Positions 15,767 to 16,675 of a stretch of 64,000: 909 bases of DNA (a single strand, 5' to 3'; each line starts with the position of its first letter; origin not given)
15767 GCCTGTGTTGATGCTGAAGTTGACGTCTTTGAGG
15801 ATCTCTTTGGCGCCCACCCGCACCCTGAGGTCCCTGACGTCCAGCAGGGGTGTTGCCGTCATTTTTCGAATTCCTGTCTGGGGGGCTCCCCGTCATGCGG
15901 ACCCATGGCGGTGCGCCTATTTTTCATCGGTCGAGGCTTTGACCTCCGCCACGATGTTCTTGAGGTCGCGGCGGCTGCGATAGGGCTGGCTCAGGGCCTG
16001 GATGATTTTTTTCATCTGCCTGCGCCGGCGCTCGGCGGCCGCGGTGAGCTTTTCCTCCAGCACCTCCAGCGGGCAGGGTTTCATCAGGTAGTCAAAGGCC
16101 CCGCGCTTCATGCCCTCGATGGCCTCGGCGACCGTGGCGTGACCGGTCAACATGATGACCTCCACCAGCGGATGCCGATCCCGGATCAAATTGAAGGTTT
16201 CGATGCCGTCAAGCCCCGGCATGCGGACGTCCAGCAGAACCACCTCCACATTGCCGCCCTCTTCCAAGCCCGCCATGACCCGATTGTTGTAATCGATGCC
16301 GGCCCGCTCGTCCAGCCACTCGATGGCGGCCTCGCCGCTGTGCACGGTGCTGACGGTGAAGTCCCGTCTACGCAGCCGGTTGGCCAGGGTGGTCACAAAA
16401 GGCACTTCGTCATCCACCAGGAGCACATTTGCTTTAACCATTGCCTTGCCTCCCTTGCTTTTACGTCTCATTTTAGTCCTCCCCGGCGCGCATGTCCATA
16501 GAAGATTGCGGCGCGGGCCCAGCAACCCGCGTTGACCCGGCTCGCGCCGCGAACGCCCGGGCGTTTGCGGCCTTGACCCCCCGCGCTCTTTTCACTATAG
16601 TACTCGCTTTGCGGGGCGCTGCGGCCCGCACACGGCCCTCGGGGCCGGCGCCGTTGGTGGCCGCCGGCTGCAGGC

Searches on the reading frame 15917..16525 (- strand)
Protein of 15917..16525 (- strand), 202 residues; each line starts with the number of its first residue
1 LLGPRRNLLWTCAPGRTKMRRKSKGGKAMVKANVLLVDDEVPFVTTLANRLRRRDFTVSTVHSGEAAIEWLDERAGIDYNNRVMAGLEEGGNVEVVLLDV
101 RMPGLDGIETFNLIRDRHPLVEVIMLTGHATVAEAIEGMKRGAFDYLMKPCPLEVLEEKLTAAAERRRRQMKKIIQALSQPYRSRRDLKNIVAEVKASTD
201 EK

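Call 38: search_protein_families(library=pfam, proteins=[window:15917-16525:-], max_evalue=0.0001)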
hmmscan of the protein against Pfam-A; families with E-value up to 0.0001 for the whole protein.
window:15917-16525:- (202 aa): 1 family
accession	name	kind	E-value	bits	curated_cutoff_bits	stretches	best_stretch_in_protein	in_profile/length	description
PF00072.30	Response_reg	-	6.1e-25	88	30.2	1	34-160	1-110/111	Response regulator receiver domain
